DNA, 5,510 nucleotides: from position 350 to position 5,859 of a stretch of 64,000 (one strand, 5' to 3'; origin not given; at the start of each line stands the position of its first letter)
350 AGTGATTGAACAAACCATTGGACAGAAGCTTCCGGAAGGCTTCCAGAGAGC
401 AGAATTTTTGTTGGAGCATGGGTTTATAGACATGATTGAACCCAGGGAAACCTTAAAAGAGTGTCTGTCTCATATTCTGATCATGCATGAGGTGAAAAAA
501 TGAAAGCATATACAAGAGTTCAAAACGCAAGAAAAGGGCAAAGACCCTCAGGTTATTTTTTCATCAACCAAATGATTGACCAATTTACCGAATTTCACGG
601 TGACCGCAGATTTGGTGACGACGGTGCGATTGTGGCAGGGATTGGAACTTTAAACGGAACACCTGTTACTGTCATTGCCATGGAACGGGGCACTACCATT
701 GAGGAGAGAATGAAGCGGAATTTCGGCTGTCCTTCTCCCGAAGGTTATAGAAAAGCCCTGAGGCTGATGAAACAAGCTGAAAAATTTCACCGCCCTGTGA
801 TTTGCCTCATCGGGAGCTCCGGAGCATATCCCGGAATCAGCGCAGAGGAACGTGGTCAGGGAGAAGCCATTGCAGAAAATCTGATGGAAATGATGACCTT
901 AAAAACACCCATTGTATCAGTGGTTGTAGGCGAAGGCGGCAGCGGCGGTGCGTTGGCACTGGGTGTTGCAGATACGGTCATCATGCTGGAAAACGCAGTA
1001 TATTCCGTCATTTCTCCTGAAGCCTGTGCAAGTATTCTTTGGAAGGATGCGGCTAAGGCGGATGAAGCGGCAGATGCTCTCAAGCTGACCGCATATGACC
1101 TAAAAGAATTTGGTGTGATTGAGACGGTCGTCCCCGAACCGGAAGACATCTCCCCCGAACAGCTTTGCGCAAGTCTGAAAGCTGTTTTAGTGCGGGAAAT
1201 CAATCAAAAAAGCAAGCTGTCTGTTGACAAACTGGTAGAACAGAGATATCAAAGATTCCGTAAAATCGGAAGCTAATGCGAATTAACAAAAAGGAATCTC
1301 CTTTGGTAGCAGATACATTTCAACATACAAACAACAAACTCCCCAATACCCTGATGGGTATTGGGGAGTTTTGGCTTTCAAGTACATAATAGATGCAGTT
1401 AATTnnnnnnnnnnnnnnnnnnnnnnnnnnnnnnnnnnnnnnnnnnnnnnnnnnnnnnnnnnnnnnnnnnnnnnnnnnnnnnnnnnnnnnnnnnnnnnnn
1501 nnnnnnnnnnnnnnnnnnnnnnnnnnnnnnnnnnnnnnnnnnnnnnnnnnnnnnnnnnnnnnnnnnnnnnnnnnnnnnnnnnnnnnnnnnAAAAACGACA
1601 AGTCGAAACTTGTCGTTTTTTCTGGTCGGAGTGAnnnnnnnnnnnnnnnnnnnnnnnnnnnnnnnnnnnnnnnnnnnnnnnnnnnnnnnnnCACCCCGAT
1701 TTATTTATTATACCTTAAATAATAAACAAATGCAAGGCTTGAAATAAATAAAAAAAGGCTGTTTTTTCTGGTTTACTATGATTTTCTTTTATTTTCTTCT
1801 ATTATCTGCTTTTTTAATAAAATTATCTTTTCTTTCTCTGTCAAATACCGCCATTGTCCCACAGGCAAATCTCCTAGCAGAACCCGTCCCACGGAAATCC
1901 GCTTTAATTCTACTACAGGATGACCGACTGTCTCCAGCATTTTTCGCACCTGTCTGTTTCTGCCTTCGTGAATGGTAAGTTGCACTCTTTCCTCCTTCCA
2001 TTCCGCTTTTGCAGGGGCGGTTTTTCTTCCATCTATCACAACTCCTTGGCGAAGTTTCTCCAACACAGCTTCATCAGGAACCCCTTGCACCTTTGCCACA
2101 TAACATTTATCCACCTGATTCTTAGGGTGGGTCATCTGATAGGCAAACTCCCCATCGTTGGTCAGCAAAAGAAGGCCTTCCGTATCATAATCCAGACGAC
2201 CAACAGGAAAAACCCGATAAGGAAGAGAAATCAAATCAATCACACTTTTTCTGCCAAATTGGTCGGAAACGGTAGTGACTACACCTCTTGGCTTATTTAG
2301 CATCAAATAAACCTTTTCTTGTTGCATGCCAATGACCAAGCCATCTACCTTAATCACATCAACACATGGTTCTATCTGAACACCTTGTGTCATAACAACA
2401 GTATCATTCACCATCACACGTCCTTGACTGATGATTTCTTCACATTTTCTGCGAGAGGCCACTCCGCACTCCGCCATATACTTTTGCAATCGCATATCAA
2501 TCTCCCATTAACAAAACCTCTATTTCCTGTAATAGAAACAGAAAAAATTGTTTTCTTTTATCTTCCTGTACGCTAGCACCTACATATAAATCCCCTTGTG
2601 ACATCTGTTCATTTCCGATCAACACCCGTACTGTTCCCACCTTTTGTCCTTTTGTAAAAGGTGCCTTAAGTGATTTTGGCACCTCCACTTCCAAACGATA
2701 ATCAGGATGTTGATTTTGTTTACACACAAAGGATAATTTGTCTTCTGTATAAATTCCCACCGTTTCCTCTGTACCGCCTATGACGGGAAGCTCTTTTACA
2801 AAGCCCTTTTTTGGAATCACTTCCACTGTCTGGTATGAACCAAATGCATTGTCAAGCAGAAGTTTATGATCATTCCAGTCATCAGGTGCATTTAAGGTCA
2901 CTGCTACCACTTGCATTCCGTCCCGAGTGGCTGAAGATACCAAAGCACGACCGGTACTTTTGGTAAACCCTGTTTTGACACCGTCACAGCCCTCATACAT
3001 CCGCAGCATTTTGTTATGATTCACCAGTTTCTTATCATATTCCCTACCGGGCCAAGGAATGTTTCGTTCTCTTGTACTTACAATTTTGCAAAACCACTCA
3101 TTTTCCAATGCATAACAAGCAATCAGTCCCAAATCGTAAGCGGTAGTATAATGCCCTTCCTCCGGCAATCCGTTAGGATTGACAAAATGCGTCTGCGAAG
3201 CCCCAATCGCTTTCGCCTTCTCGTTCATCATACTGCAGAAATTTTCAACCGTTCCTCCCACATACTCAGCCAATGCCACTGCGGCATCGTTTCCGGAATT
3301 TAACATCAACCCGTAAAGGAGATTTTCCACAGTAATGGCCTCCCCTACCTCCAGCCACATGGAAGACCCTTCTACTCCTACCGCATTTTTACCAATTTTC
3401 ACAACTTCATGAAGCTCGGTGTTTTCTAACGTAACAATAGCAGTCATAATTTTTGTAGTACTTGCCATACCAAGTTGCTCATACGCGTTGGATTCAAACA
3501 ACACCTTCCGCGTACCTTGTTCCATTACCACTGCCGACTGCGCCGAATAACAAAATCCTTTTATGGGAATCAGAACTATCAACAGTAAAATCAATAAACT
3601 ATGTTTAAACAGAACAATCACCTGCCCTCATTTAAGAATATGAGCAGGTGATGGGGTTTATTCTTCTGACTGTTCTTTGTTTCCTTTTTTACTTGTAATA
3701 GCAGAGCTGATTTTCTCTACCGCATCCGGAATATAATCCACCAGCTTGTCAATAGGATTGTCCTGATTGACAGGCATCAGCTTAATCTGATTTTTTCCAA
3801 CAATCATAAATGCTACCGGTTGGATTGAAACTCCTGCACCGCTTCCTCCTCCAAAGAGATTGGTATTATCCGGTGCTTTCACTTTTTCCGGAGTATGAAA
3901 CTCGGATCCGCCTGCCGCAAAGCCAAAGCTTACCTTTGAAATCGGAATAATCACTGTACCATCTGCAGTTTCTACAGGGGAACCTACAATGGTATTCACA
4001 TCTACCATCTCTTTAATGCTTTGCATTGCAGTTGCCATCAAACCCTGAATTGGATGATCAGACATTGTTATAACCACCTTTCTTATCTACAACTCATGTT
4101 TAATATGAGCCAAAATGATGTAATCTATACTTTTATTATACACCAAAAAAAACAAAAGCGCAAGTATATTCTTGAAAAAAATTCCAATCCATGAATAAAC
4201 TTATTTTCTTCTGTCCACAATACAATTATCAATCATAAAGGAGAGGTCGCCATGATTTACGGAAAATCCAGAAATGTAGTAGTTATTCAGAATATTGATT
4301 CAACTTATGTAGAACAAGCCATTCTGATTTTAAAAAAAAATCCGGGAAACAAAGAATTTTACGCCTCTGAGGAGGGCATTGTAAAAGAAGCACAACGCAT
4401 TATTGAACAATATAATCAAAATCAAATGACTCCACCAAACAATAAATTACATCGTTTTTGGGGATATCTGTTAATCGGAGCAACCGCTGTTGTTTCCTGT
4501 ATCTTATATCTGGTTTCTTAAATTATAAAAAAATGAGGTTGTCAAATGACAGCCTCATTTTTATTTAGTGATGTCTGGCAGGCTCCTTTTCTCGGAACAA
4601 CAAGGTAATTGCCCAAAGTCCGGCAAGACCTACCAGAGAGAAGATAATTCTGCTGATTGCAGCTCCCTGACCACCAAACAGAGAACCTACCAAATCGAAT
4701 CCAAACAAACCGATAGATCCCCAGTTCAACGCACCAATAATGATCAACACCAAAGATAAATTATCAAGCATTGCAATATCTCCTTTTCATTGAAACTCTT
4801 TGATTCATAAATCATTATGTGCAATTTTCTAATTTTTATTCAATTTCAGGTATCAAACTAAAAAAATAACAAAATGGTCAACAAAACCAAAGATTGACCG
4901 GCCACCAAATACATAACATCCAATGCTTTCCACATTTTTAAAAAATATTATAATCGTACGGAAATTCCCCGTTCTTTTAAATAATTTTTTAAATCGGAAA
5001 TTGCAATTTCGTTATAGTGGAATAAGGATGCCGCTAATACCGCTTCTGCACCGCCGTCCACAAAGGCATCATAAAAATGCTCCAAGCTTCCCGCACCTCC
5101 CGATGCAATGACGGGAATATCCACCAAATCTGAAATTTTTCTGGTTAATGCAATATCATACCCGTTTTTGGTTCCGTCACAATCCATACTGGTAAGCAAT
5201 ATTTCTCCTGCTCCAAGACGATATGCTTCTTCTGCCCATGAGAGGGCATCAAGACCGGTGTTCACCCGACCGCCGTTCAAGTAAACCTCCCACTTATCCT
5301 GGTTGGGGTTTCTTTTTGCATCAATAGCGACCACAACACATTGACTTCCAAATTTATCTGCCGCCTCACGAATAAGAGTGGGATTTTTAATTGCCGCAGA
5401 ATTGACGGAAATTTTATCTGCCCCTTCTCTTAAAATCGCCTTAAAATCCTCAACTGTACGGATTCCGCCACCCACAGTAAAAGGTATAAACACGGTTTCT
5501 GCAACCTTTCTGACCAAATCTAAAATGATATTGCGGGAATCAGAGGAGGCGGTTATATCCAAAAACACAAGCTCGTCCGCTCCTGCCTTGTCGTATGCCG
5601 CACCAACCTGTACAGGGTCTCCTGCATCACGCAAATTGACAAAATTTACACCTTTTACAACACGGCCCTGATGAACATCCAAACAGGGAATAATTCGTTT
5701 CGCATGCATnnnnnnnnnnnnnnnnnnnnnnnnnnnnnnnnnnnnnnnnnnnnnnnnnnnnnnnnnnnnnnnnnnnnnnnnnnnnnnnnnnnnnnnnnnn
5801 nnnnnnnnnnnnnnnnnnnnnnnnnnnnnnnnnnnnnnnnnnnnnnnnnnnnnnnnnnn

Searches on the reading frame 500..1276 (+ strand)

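Call 48: search_protein_families(library=pfam, proteins=[window:500-1276:+], max_evalue=0.00001)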
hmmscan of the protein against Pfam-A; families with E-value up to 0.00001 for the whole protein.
window:500-1276:+ (258 aa): 3 families
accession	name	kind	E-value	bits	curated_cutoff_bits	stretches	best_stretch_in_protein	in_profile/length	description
PF03255.19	ACCA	-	2.2e-113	378.9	23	1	2-257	52-310/310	Acetyl co-enzyme A carboxylase carboxyltransferase-like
PF01039.27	Carboxyl_trans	-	1.3e-15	57.5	22.3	1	43-192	283-428/493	Carboxyl transferase domain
PF00378.25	ECH_1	-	2e-07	31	27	1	116-223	69-185/251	Enoyl-CoA hydratase/isomerase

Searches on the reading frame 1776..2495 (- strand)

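Call 48: search_protein_families(library=pfam, proteins=[window:1776-2495:-], max_evalue=0.00001)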
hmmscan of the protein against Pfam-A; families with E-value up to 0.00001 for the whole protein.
window:1776-2495:- (239 aa): 2 families
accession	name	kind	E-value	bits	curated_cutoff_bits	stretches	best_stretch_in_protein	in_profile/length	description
PF00849.27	PseudoU_synth_2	-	9.1e-23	81.6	26.8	1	63-188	2-151/152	RNA pseudouridylate synthase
PF01479.30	S4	-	4.7e-09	36.3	22.8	1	1-41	1-42/48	S4 domain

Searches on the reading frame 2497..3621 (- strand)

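Call 48: search_protein_families(library=pfam, proteins=[window:2497-3621:-], max_evalue=0.00001)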
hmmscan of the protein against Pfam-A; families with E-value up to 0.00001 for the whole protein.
window:2497-3621:- (374 aa): 3 families
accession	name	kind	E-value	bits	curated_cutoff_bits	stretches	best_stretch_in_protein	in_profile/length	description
PF00768.25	Peptidase_S11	-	2.9e-60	204.1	27.6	1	26-246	11-238/239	D-alanyl-D-alanine carboxypeptidase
PF07943.18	PBP5_C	-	6.1e-15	55.6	21.2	1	263-353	1-91/91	Penicillin-binding protein 5, C-terminal domain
PF13354.11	Beta-lactamase2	-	8.8e-07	28.9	22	1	32-164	4-139/214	Beta-lactamase enzyme family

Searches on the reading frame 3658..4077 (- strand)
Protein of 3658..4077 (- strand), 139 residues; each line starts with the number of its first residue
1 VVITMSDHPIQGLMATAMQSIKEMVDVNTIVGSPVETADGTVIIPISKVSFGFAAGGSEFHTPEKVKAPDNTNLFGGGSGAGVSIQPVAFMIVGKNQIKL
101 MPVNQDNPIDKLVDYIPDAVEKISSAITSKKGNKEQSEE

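Call 48: search_protein_families(library=pfam, proteins=[window:3658-4077:-], max_evalue=0.00001)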
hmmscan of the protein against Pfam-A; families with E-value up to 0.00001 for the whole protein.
window:3658-4077:- (139 aa): 1 family
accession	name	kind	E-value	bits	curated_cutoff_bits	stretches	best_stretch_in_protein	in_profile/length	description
PF09579.15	Spore_YtfJ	-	1.9e-31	108.6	25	1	35-121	1-81/81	Sporulation protein YtfJ (Spore_YtfJ)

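Call 50: search_protein_families(library=ncbifam, proteins=[window:3658-4077:-], max_evalue=0.00001)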
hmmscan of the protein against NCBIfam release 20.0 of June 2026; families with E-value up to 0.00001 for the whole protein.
window:3658-4077:- (139 aa): 1 family
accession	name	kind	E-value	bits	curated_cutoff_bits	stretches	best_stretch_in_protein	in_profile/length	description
TIGR02874.1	spore_ytfJ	equivalog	1.5e-52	177.1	116.3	1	7-129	1-123/125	GerW family sporulation protein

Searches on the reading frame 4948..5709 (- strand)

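Call 48: search_protein_families(library=pfam, proteins=[window:4948-5709:-], max_evalue=0.00001)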
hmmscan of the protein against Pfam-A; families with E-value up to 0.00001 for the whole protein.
window:4948-5709:- (253 aa): 3 families
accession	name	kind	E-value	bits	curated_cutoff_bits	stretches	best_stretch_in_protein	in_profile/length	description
PF00977.27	His_biosynth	-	1.2e-85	287.1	23.6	1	5-235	1-227/228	Histidine biosynthesis protein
PF03060.21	NMO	-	6.4e-08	32.8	28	0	63-105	182-224/331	Nitronate monooxygenase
PF01207.24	Dus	-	1.2e-06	28.3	20.4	0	61-117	171-227/311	Dihydrouridine synthase (Dus)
